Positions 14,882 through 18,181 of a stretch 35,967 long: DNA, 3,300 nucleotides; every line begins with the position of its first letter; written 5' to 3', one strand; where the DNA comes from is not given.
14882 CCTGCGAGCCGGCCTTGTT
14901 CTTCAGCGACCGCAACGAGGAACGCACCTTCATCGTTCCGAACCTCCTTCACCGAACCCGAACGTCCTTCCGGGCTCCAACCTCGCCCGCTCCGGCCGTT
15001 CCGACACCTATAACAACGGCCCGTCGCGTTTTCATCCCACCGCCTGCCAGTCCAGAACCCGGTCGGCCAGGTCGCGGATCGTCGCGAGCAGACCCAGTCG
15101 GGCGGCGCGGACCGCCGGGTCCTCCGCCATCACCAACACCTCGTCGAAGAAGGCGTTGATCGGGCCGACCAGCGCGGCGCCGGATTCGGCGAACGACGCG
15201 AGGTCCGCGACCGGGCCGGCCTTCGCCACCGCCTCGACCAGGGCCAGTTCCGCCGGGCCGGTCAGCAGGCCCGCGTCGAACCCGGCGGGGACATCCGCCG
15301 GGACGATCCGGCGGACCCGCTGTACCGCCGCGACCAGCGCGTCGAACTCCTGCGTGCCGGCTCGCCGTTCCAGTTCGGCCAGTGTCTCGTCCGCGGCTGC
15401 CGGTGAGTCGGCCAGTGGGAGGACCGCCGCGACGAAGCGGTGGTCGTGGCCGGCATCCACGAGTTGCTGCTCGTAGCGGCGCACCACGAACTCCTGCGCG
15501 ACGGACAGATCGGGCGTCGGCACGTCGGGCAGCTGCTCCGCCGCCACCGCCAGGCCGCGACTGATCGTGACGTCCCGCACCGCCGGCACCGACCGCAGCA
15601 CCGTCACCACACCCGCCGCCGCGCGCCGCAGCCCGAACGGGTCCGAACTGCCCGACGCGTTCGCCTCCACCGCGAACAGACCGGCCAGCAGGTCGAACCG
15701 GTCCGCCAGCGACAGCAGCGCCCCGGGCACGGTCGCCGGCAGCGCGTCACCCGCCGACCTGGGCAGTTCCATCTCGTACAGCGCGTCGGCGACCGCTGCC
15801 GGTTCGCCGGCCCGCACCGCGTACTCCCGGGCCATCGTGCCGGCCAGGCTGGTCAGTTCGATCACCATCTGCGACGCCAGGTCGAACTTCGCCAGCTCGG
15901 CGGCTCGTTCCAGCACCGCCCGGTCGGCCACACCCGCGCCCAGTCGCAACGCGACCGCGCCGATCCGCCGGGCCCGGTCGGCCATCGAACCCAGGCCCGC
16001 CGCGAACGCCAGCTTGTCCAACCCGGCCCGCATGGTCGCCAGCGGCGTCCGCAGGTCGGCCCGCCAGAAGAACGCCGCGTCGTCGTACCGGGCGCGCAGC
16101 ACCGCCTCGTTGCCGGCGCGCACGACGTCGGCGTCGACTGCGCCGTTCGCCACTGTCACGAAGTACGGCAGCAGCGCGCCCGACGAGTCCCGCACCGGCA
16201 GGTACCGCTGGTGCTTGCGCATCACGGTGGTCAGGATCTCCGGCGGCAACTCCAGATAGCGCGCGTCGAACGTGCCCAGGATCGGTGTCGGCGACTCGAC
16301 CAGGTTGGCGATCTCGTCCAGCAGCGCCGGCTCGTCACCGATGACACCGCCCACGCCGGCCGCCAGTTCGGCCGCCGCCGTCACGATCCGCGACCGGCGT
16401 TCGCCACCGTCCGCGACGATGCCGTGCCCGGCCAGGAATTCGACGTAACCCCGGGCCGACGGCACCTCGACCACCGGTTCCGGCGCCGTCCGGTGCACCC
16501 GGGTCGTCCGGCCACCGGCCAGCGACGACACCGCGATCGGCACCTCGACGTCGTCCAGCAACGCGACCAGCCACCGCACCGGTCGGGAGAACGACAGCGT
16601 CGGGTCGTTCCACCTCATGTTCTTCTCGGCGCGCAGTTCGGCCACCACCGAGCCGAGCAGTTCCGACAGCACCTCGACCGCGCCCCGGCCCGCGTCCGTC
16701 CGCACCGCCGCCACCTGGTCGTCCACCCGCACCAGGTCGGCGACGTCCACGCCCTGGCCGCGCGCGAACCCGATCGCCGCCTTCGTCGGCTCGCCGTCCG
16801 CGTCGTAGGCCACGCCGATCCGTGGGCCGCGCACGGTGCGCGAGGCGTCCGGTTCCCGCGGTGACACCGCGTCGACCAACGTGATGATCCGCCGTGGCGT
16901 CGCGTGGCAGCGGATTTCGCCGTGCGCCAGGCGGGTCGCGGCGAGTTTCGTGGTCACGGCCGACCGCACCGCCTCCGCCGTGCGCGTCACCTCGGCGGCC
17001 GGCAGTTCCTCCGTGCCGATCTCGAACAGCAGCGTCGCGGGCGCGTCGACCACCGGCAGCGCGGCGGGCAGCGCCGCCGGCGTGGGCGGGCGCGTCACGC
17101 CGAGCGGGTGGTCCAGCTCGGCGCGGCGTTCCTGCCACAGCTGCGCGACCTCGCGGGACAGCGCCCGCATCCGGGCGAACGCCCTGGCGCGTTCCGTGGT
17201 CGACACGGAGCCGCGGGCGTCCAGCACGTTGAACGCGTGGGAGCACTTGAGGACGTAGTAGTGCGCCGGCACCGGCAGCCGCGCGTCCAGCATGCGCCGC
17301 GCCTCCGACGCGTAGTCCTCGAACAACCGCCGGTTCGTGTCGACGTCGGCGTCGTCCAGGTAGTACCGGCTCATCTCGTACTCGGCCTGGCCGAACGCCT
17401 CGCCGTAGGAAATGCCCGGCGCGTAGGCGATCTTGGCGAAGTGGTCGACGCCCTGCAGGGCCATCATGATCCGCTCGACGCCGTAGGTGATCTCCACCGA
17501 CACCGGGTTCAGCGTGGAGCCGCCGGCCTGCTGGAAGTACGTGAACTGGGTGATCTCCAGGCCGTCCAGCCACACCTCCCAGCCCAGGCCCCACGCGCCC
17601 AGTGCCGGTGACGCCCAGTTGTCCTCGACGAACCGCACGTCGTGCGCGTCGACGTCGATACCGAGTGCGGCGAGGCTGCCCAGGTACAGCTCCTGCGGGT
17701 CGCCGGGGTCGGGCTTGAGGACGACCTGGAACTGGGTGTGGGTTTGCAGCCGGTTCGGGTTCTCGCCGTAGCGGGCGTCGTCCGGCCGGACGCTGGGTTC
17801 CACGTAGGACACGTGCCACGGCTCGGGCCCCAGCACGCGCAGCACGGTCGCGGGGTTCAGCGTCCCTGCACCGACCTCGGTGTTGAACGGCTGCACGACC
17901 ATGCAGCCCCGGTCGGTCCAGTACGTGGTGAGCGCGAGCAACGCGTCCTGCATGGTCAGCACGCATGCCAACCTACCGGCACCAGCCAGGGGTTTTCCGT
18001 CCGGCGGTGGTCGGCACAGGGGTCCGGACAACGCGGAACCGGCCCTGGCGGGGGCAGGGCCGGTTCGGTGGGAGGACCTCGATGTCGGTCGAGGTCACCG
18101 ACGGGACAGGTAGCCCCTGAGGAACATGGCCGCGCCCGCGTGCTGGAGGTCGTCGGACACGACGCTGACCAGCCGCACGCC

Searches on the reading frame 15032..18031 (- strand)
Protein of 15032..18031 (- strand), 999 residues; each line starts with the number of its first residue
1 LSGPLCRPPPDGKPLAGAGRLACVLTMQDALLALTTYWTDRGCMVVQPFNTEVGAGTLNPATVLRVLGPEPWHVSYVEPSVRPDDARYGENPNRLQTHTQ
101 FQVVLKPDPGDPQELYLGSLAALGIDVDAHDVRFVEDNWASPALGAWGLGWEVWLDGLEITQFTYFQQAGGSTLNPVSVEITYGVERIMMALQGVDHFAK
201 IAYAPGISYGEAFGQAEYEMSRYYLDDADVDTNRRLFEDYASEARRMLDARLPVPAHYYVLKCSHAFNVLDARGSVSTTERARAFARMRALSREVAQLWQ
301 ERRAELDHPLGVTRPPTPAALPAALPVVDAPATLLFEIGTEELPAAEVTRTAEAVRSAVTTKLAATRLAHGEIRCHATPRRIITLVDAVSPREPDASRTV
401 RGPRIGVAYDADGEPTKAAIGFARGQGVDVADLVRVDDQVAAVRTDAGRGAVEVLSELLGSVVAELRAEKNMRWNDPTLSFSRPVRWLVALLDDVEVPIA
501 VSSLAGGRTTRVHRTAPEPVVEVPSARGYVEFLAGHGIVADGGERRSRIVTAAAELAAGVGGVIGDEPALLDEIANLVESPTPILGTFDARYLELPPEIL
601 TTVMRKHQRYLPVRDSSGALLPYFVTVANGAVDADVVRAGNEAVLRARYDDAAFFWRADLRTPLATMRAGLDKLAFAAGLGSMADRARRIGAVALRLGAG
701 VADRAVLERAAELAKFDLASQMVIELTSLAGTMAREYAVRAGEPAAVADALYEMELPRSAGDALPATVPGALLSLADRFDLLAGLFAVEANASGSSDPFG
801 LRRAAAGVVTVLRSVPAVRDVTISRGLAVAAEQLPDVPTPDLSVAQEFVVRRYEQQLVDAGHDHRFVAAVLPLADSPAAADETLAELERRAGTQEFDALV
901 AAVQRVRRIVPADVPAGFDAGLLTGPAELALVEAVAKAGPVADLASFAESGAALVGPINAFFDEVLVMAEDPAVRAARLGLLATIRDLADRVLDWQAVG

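Call 66: search_protein_families(library=pfam, proteins=[window:15032-18031:-], max_evalue=0.00001)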
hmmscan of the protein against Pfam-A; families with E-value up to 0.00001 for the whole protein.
window:15032-18031:- (999 aa): 2 families
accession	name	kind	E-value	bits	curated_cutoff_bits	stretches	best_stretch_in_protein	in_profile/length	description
PF02092.22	tRNA_synt_2f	-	1.2e-171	572.7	29.2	1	334-871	1-535/536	Glycyl-tRNA synthetase beta subunit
PF02091.20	tRNA-synt_2e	-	1.9e-127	424.7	27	1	27-303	1-277/278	Glycyl-tRNA synthetase alpha subunit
